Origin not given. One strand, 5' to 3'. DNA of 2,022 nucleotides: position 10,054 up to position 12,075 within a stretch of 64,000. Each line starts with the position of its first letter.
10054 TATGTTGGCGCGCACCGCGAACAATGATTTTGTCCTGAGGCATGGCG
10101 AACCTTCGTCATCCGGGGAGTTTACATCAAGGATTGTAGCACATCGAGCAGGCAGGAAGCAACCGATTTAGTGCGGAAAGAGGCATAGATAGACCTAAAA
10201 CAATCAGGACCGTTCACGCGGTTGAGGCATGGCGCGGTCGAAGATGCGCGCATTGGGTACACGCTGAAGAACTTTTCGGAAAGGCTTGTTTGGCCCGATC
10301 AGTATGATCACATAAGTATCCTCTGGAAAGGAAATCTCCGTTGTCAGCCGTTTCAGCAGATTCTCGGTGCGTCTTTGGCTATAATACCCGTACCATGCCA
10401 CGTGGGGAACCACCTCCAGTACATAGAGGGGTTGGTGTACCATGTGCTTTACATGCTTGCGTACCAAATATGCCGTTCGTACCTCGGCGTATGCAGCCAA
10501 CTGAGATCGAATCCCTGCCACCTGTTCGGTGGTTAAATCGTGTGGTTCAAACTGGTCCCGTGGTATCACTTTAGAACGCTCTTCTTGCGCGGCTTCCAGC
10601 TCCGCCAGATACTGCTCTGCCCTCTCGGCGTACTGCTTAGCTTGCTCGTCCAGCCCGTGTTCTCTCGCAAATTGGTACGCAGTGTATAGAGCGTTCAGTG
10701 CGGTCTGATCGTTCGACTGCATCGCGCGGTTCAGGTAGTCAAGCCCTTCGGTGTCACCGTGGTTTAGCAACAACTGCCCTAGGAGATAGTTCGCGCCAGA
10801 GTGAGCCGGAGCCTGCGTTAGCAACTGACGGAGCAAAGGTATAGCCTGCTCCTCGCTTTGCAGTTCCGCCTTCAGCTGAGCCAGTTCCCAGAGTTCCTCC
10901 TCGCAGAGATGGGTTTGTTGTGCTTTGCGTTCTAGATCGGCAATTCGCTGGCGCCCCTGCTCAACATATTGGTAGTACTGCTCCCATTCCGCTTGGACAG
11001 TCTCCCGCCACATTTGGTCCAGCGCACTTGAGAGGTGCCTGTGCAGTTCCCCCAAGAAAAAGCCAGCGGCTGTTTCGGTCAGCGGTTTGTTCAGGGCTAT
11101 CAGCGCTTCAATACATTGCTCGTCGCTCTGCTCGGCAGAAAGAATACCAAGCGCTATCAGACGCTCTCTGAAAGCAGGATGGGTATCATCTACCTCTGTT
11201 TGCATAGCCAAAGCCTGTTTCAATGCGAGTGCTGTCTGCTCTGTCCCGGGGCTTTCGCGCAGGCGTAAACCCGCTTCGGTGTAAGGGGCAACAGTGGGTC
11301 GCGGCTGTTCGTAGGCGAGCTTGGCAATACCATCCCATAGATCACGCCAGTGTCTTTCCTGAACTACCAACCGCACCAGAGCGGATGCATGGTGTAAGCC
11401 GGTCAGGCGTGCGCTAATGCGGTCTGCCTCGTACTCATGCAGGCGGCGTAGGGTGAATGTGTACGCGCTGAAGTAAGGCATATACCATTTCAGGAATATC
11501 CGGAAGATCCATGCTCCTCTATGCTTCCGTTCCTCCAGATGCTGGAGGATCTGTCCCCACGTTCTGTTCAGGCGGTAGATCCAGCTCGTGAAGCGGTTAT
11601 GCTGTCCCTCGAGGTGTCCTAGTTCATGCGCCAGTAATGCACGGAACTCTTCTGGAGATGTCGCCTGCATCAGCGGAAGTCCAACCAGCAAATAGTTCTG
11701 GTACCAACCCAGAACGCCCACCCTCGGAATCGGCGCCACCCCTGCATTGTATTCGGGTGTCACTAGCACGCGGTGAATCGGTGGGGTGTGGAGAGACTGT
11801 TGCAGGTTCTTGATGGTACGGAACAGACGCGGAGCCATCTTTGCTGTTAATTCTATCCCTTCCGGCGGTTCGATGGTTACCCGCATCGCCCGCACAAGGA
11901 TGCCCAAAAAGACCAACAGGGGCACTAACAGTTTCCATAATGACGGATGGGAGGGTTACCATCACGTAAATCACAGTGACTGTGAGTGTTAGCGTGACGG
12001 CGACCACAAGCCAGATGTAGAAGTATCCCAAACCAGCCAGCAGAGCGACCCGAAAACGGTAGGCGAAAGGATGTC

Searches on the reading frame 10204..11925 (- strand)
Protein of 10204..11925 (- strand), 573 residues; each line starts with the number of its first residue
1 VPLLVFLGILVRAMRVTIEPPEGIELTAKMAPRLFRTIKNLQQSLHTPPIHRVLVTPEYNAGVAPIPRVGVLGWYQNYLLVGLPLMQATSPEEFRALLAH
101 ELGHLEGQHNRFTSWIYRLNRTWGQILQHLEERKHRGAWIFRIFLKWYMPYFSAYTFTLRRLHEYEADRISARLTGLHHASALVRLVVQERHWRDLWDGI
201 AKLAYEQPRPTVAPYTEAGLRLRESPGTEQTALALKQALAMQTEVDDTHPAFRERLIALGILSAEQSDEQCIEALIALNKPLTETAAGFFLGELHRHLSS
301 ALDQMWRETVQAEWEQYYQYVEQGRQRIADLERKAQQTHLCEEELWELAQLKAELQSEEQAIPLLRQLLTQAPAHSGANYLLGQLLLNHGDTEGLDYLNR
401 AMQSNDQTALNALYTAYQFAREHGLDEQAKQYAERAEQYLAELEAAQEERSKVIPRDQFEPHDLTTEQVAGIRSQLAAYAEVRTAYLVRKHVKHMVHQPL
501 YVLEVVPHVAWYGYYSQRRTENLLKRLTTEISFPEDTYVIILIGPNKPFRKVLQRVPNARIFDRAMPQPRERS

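Call 77: search_protein_families(library=pfam, proteins=[window:10204-11925:-], max_evalue=0.001)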
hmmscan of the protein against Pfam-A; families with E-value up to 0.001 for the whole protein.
window:10204-11925:- (573 aa): 1 family
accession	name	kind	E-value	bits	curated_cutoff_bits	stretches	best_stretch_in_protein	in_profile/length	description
PF01435.24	Peptidase_M48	-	3.2e-13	50.3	20.3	1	80-259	50-182/186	Peptidase family M48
